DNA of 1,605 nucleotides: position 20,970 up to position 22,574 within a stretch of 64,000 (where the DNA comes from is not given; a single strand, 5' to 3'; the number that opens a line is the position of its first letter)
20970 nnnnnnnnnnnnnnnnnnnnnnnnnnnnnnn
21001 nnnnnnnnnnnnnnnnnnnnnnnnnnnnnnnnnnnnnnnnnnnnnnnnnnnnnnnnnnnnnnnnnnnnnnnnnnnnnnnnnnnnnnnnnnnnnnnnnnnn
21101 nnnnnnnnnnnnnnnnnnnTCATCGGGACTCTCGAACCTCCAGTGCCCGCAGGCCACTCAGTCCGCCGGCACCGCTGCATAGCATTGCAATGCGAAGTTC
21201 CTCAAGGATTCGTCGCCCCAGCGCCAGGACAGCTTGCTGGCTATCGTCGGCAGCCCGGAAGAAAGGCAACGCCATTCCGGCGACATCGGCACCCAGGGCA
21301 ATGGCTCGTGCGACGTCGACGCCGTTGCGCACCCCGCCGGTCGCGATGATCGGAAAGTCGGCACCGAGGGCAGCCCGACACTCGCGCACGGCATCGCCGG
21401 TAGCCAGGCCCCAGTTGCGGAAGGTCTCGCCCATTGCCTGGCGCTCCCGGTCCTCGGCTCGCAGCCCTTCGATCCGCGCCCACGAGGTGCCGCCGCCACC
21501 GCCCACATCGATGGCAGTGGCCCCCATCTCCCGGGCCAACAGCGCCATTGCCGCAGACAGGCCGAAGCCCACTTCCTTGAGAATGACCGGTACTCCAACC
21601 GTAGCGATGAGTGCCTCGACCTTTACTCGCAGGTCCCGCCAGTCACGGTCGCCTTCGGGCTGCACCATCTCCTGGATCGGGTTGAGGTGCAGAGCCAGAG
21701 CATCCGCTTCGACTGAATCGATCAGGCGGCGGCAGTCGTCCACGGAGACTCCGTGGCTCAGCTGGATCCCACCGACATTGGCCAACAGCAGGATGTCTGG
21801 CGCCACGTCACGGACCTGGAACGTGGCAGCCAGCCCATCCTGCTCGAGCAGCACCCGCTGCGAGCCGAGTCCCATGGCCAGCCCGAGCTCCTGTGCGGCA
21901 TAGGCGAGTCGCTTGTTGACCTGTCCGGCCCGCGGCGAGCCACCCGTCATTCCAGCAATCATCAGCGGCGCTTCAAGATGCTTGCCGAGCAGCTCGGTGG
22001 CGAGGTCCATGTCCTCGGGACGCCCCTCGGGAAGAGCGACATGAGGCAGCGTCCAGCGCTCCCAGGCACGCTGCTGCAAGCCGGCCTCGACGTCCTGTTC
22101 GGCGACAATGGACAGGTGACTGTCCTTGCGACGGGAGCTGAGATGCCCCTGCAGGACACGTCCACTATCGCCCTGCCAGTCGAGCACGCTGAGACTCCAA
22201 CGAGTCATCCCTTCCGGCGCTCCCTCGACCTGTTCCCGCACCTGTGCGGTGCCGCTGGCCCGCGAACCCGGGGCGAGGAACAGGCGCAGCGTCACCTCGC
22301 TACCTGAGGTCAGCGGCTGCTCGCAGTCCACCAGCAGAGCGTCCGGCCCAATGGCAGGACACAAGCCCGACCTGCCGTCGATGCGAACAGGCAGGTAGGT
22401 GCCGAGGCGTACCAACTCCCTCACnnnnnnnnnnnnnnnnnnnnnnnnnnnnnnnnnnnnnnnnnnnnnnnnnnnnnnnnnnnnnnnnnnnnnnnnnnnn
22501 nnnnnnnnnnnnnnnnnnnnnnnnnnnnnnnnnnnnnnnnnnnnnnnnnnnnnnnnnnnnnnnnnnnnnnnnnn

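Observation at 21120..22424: PilZ-like domain fused to type-2 IPP isomerase: possible second-messenger control of isoprenoid synthesis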

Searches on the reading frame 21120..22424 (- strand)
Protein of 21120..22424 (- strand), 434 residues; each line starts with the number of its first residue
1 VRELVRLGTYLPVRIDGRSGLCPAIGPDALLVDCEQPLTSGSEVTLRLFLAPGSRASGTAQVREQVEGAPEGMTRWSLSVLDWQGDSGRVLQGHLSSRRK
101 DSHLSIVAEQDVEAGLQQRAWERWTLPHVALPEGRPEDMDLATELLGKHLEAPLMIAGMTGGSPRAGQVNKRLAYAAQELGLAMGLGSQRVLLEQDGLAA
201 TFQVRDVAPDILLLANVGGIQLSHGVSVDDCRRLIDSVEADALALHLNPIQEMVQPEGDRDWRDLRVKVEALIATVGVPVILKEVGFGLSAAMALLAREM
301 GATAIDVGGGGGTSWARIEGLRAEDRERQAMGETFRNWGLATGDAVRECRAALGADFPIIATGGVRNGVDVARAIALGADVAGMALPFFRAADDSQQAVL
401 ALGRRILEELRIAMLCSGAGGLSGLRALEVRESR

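Call 3: search_protein_families(library=pfam, proteins=[window:21120-22424:-], max_evalue=10)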
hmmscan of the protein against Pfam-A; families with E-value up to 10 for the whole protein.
window:21120-22424:- (434 aa): 7 families
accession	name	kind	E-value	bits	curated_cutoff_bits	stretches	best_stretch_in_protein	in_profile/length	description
PF01070.24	FMN_dh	-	2.4e-22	79.9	24.9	2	268-425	209-343/350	FMN-dependent dehydrogenase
PF00478.31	IMPDH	-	0.00025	20.6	25.6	1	339-385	189-236/345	IMP dehydrogenase / GMP reductase domain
PF03060.21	NMO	-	0.0027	17.6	28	1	356-395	193-232/331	Nitronate monooxygenase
PF01645.23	Glu_synthase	-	0.0029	17.3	20.4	1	352-385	271-304/369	Conserved region in glutamate synthase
PF01180.27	DHO_dh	-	0.035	13.7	27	1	345-381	229-265/291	Dihydroorotate dehydrogenase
PF05690.20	ThiG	-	0.23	11.2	23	1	355-393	174-212/247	Thiazole biosynthesis protein ThiG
PF06140.18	Ifi-6-16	-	3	8.2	29.1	1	269-310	4-47/84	Interferon-induced 6-16 family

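Call 4: search_protein_families(library=ncbifam, proteins=[window:21120-22424:-], max_evalue=10)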
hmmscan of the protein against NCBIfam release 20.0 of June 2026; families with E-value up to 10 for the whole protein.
window:21120-22424:- (434 aa): 18 families
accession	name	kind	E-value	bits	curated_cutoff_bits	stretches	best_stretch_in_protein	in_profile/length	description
TIGR02151.1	IPP_isom_2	equivalog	8.4e-110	366.9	281.3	1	98-427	1-331/338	type 2 isopentenyl-diphosphate Delta-isomerase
NF033901.1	L_lactate_LldD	exception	3e-09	36.4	550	1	342-423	286-368/377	FMN-dependent L-lactate dehydrogenase LldD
NF008398.0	PRK11197.1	subfamily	1.4e-08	33.9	376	1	345-421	289-366/381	L-lactate dehydrogenase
TIGR02708.1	L_lactate_ox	equivalog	1.9e-05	23.8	645.5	1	341-432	268-360/367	L-lactate oxidase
TIGR03966.1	actino_HemFlav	equivalog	7e-05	21.7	470.85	2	351-382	297-328/385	pre-mycofactocin synthase MftD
TIGR01304.1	IMP_DH_rel_2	equivalog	0.00011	21.6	342.1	1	269-394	177-292/365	GuaB3 family IMP dehydrogenase-related protein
NF003966.0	PRK05458.1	equivalog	0.00064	19.1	344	1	338-395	189-240/327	GMP reductase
TIGR01302.1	IMP_dehydrog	equivalog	0.00073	18.5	481.5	1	343-384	313-355/450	IMP dehydrogenase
TIGR01306.1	GMP_reduct_2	equivalog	0.016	14.8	465.65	1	345-394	189-235/321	GMP reductase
NF003646.0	PRK05286.1-4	equivalog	0.018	13.9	457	1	344-381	277-314/341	quinone-dependent dihydroorotate dehydrogenase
TIGR02266.1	gmx_TIGR02266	paralog_domain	0.027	14.6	68.7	1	25-84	24-84/96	TIGR02266 family protein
NF003302.0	PRK04302.1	subfamily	0.032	14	132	1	352-402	169-218/223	triose-phosphate isomerase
NF003652.0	PRK05286.2-5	equivalog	0.034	13.3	267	1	343-381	280-318/353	quinone-dependent dihydroorotate dehydrogenase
NF002702.0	PRK02506.1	equivalog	0.07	12.2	301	1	345-383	232-270/313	dihydroorotate oxidase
NF005311.0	PRK06843.1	equivalog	0.091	11.7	779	1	355-384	255-284/404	inosine 5-monophosphate dehydrogenase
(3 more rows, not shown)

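Call 5: find_homologous_proteins(query=window:21120-22424:-, max_evalue=0.00001)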
Query window:21120-22424:- (434 aa): 5345 proteins with E <= 0.00001 among 8000 candidates; the best 120 are listed.
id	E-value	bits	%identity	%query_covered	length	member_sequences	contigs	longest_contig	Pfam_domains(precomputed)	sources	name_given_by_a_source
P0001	4.9e-277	937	100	100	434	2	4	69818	PF01070.25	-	-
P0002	1.2e-228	777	82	100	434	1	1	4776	PF01070.25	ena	-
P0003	4.7e-224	762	81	100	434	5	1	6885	PF01070.25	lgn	-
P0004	1.1e-216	738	77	100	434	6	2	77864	PF01070.25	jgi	-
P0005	2.0e-213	727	76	100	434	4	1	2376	PF01070.25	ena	-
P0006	1.8e-209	714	75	100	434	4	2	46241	PF01070.25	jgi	-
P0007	6.2e-209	712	75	99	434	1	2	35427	PF01070.25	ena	-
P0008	1.3e-198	678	72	100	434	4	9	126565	PF01070.25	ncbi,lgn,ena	-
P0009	2.9e-190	651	83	83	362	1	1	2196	PF01070.25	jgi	jgi:isopentenyl-diphosphate delta-isomerase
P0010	8.1e-162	557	77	76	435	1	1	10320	PF01070.25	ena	-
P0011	7.4e-159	547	61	99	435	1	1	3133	PF01070.25,PF03060.22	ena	-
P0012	1.2e-150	520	60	97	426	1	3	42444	PF01070.25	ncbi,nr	ncbi:MAG TPA: type 2 isopentenyl-diphosphate Delta-isomerase, partial [Deltaproteobacteria bacterium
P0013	4.2e-149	515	58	100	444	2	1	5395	PF01070.25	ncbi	-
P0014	3.1e-147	509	60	97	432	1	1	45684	PF01070.25,PF01645.24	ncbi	-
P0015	4.0e-147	509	58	98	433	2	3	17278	PF01070.25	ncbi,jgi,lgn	jgi:isopentenyl-diphosphate delta-isomerase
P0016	6.1e-146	505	58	99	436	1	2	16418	PF01070.25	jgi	jgi:isopentenyl-diphosphate delta-isomerase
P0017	1.2e-145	504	56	100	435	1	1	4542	PF01070.25,PF03060.22,PF01645.24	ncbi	-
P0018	1.3e-144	500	58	98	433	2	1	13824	PF01070.25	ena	-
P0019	2.1e-143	496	58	98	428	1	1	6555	PF01070.25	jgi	jgi:isopentenyl-diphosphate Delta-isomerase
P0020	5.3e-142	492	56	99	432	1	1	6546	PF01070.25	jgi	-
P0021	2.8e-141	489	55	100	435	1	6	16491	PF01070.25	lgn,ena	-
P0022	5.4e-141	489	56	99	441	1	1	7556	PF01070.25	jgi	jgi:isopentenyl-diphosphate Delta-isomerase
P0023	3.0e-140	486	55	99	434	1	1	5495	PF01070.25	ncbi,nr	ncbi:MAG: type 2 isopentenyl-diphosphate Delta-isomerase [Myxococcota bacterium]|nr:type 2 isopenten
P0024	7.0e-140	485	58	98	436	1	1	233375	PF01070.25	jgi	jgi:isopentenyl-diphosphate Delta-isomerase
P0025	1.5e-139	484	55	99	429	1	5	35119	PF01070.25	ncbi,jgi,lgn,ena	jgi:isopentenyl-diphosphate delta-isomerase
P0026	1.6e-139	484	56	99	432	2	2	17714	PF01070.25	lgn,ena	-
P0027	2.3e-139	483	57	98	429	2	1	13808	PF01070.25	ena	-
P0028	4.3e-139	482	56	98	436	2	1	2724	PF01070.25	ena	-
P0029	1.2e-138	481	55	99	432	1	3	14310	PF01070.25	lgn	-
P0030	2.6e-138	480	54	99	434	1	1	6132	PF01070.25,PF01645.24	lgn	-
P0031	2.6e-138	480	57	98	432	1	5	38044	PF01070.25,PF01645.24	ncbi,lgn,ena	-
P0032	4.3e-138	479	57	97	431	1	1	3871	PF01070.25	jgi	jgi:isopentenyl-diphosphate Delta-isomerase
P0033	9.9e-138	478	55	99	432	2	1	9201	PF01070.25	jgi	jgi:isopentenyl-diphosphate delta-isomerase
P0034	2.4e-137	477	56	98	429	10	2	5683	PF01070.25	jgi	jgi:isopentenyl-diphosphate delta-isomerase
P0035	2.6e-137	476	54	98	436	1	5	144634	PF01070.25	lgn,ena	-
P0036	2.8e-136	473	57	98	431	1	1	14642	PF01070.25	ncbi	-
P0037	4.3e-136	472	56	97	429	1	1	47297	PF01070.25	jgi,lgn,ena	-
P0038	1.8e-135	470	57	97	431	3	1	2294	PF01070.25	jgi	-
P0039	4.6e-135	469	54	99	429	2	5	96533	PF01070.25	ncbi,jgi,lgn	jgi:isopentenyl-diphosphate delta-isomerase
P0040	5.9e-135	469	57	98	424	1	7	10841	PF01070.25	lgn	-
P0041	1.0e-134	468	59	92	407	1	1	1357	PF01070.25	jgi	jgi:isopentenyl-diphosphate delta-isomerase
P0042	1.5e-134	467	57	99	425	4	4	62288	PF01070.25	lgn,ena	-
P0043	2.8e-134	466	54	100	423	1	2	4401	PF01070.25,PF03060.22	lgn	-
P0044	7.7e-134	465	59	88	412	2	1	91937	PF01070.25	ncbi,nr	ncbi:MAG: type 2 isopentenyl-diphosphate Delta-isomerase [Proteobacteria bacterium]|nr:type 2 isopen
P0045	1.3e-133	464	55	99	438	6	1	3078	PF01070.25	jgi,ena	-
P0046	5.4e-133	462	53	99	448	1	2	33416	PF01070.25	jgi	jgi:isopentenyl-diphosphate delta-isomerase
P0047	1.1e-132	461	56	98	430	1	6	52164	PF01070.25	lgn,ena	-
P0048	1.2e-131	458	52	99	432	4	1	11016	PF01070.25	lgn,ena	-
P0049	1.7e-131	457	56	98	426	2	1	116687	PF01070.25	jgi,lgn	-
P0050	1.5e-130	454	54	99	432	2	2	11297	PF01070.25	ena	-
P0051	1.9e-130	454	63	77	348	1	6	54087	PF01070.25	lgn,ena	-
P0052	4.5e-130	453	54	98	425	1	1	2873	PF01070.25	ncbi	-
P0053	4.3e-129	449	60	83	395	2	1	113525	PF01070.25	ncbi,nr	ncbi:MAG: type 2 isopentenyl-diphosphate Delta-isomerase [Deltaproteobacteria bacterium]|nr:type 2 i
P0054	7.8e-129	449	53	100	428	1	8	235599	PF01070.25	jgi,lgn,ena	-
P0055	3.3e-128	446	55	99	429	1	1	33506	PF01070.25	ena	-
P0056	3.5e-128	446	83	58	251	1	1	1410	PF01070.25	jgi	jgi:isopentenyl-diphosphate delta-isomerase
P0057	7.4e-128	445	52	99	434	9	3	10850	PF01070.25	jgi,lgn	jgi:isopentenyl-diphosphate delta-isomerase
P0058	3.1e-127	443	54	95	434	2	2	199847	PF01070.25,PF01645.24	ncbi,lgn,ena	-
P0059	1.6e-126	441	61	78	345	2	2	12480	PF01070.25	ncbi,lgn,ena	-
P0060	2.3e-124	434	54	98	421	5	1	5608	PF01070.25,PF03060.22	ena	-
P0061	1.8e-123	431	53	98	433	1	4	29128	PF01070.25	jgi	jgi:isopentenyl-diphosphate delta-isomerase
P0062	2.0e-123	431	80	58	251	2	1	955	PF01070.25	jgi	jgi:isopentenyl-diphosphate delta-isomerase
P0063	5.7e-123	429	54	97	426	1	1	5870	PF01070.25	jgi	jgi:isopentenyl-diphosphate delta-isomerase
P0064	1.1e-121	425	51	97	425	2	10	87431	PF01070.25,PF01645.24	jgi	-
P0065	1.5e-120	421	53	99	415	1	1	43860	PF01070.25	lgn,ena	-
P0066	6.4e-120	419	51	97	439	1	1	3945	PF01070.25,PF01645.24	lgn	-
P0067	6.3e-119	416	66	69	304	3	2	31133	PF01070.25,PF01645.24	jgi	-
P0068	1.0e-118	415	53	89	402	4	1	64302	PF01070.25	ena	-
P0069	1.1e-117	412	49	99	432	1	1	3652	PF01070.25,PF01645.24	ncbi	-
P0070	1.3e-111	392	48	100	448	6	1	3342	PF01070.25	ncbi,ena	-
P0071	9.2e-110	386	47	100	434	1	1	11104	PF01070.25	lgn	-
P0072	1.9e-109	385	47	98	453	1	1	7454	PF01070.25,PF03060.22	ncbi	-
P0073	1.2e-108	382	48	99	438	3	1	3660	PF01070.25,PF03060.22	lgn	-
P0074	1.7e-107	378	47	97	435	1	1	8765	PF01070.25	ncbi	-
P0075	1.6e-102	362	46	99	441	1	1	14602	PF01070.25,PF01645.24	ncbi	-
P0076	1.9e-102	362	46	97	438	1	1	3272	PF01070.25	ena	-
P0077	2.9e-101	358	46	98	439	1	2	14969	PF01070.25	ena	-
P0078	2.5e-100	355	44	99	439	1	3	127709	PF01070.25,PF00478.32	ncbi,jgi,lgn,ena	-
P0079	5.9e-100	353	46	98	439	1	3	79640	PF01070.25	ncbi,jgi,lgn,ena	-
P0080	8.3e-99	350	46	97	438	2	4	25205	PF01070.25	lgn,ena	-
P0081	8.7e-99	350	51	76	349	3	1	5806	PF01070.25,PF01645.24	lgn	-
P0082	2.8e-98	348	45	98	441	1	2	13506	PF01070.25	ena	-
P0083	1.2e-96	342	52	76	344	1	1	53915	PF01070.25,PF00478.32,PF01645.24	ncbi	-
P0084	1.9e-96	342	50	78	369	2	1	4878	PF01070.25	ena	-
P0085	2.4e-96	341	44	98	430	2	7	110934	PF01070.25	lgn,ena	-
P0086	2.6e-96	341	45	96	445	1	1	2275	PF01070.25,PF00478.32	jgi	jgi:isopentenyl-diphosphate delta-isomerase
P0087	2.8e-96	341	51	76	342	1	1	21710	PF01070.25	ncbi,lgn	ncbi:MAG: type 2 isopentenyl-diphosphate Delta-isomerase [Cyanobacteria bacterium P01_G01_bin.54]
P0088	5.2e-96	340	49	77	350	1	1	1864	PF01070.25,PF01645.24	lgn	-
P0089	5.2e-96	340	49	77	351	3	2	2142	PF01070.25,PF01645.24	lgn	-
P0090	5.2e-96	340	50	77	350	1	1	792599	PF01070.25,PF01645.24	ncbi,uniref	ncbi:type 2 isopentenyl-diphosphate Delta-isomerase [Nodosilinea nodulosa]|uniref:type 2 isopentenyl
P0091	6.8e-96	340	49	78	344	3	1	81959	PF01070.25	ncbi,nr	ncbi:MAG: type 2 isopentenyl-diphosphate Delta-isomerase [Nodosilinea sp. WJT8-NPBG4]|nr:type 2 isop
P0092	7.2e-96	340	49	77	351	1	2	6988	PF01070.25,PF01645.24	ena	-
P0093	9.3e-96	340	45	98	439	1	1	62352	PF01070.25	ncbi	-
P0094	1.6e-95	339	44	99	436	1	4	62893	PF01070.25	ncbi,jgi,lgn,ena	-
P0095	1.9e-95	339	50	77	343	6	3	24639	PF01070.25,PF01645.24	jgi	jgi:isopentenyl-diphosphate Delta-isomerase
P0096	2.7e-95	338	49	76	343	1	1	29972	PF01070.25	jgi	jgi:isopentenyl-diphosphate Delta-isomerase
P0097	3.7e-95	338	49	76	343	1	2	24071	PF01070.25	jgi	jgi:isopentenyl-diphosphate Delta-isomerase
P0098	4.0e-95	337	48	78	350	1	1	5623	PF01070.25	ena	-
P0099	4.1e-95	337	50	78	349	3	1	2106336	PF01070.25,PF01645.24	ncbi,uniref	ncbi:type 2 isopentenyl-diphosphate Delta-isomerase [Leptolyngbya sp. KIOST-1]|uniref:type 2 isopent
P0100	5.1e-95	337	49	76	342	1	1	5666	PF01070.25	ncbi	ncbi:MAG: type 2 isopentenyl-diphosphate Delta-isomerase [Spirulinaceae cyanobacterium]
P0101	6.5e-95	337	50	77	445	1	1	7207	PF01070.25,PF01645.24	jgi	jgi:isopentenyl-diphosphate delta-isomerase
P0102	6.9e-95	337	49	77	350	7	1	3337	PF01070.25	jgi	-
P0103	7.1e-95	337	50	77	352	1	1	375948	PF01070.25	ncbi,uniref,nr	ncbi:type 2 isopentenyl-diphosphate Delta-isomerase [Leptolyngbya sp. CCNP1308]|uniref:type 2 isopen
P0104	9.7e-95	336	49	78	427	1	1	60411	PF01070.25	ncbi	-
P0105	1.2e-94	336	48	77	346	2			PF01070.25,PF01645.24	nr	nr:type 2 isopentenyl-diphosphate Delta-isomerase [Phormidium sp. FACHB-1136]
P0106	1.8e-94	335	48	77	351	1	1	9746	PF01070.25,PF01645.24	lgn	-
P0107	1.9e-94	335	50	78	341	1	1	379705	PF01070.25,PF00478.32,PF01645.24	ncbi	-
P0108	2.3e-94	335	48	76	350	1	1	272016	PF01070.25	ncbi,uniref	ncbi:type 2 isopentenyl-diphosphate Delta-isomerase [Sphaerothrix gracilis]|uniref:type 2 isopenteny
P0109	2.7e-94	335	49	76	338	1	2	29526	PF01070.25,PF03060.22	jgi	jgi:isopentenyl-diphosphate Delta-isomerase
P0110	3.2e-94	334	47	77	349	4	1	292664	PF01070.25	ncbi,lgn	ncbi:MAG: type 2 isopentenyl-diphosphate Delta-isomerase [Spirulina sp.]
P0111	5.6e-94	334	48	76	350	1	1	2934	PF01070.25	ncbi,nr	ncbi:MAG: type 2 isopentenyl-diphosphate Delta-isomerase [Leptolyngbya sp. SIO4C5]|nr:type 2 isopent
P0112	5.6e-94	334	51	76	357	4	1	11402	PF01070.25,PF01645.24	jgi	-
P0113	5.9e-94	334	48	76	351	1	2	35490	PF01070.25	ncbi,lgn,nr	ncbi:MAG: type 2 isopentenyl-diphosphate Delta-isomerase [Leptolyngbyaceae cyanobacterium SL_1_1]|nr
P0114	6.3e-94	334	47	76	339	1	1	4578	PF01070.25,PF00478.32,PF01645.24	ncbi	-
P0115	6.5e-94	333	49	77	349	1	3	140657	PF01070.25,PF01645.24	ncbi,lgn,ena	ncbi:MAG: type 2 isopentenyl-diphosphate Delta-isomerase [Nodosilinea sp.]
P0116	6.5e-94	333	50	76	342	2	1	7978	PF01070.25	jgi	jgi:isopentenyl-diphosphate Delta-isomerase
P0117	7.1e-94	333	44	94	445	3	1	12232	PF01070.25,PF00478.32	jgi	jgi:isopentenyl-diphosphate delta-isomerase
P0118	7.5e-94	333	49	76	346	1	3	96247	PF01070.25,PF01645.24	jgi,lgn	jgi:isopentenyl-diphosphate Delta-isomerase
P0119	7.7e-94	333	49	77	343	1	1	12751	PF01070.25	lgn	-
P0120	8.5e-94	333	43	99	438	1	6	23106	PF01070.25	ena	-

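Call 27: find_encoding_contigs(protein=P0008, flank=8000, max_places=3)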
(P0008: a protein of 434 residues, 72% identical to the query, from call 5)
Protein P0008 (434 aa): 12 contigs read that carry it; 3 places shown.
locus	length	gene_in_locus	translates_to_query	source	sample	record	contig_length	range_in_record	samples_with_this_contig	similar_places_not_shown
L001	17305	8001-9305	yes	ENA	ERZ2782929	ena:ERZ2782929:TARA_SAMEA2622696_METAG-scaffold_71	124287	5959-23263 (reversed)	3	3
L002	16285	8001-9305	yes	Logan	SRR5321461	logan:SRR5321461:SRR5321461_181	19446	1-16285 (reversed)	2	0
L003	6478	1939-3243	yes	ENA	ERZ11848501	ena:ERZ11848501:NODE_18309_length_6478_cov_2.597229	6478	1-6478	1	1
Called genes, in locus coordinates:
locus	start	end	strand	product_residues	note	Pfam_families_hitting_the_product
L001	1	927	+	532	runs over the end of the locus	PF00118:Cpn60_TCP1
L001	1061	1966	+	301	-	PF01790:LGT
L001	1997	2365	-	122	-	PF02482:Ribosomal_S30AE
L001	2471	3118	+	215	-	PF00485:PRK, PF13238:AAA_18 (weak)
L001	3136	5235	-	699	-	-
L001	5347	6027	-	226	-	PF09986:DUF2225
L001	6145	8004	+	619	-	PF20154:LNT_N, PF00795:CN_hydrolase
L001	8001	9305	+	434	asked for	PF01070:FMN_dh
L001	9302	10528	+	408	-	PF00368:HMG-CoA_red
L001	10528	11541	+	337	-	PF00288:GHMP_kinases_N, PF08544:GHMP_kinases_C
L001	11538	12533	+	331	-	PF22700:MVD-like_N, PF18376:MDD_C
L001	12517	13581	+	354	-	PF00288:GHMP_kinases_N, PF08544:GHMP_kinases_C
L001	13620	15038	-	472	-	PF01554:MatE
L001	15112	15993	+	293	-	PF04321:RmlD_sub_bind, PF05368:NmrA, PF01073:3Beta_HSD, PF01370:Epimerase, PF02719:Polysacc_synt_2 (weak), PF07993:NAD_binding_4 (faint), PF13460:NAD_binding_10, PF16363:GDP_Man_Dehyd (weak)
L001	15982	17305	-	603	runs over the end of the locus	PF00501:AMP-binding, PF23562:AMP-binding_C_3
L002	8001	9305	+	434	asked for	PF01070:FMN_dh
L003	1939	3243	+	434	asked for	PF01070:FMN_dh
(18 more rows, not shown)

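Call 31: predict_structure(alignment_id=A2)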
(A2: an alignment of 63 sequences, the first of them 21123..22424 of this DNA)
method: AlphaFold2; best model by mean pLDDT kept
length: 434 residues; sequences in the alignment: 63
mean_pLDDT: 93.5   pTM: 0.89
mean pLDDT of the five models: 93.5, 93.5, 92.8, 92.8, 92.7
residues with pLDDT >= 90: 346; 70-90: 78; 50-70: 9; < 50: 1
segments of 3 or more residues with pLDDT < 50: none
pLDDT, mean of each block of 10 residues (from residue 1): 83 97 95 96 97 94 96 97 94 86 88 67 92 94 98 92 93 98 96 89 97 97 95 98 96 86 95 98 94 98 94 89 91 91 95 98 93 98 95 97 99 97 95 82
secondary structure, 60 per line:
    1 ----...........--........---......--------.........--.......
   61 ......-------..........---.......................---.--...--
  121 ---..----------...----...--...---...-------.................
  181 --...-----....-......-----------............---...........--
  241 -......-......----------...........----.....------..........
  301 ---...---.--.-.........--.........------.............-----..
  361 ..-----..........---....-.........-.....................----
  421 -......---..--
elements in order: E5-15 E18-25 E29-34 E43-51 E54-66 E74-83 H87-109 E143-145 E148-150 E154-156 H164-180 E183-185 H191-194 H196-201 E213-218 H219-224 H228-238 E242-247 H249-254 H265-275 E280-284 H291-300 E304-306 H315-322 H326-334 H342-353 E359-362 H368-377 E381-384 H386-394 H396-416 H422-427
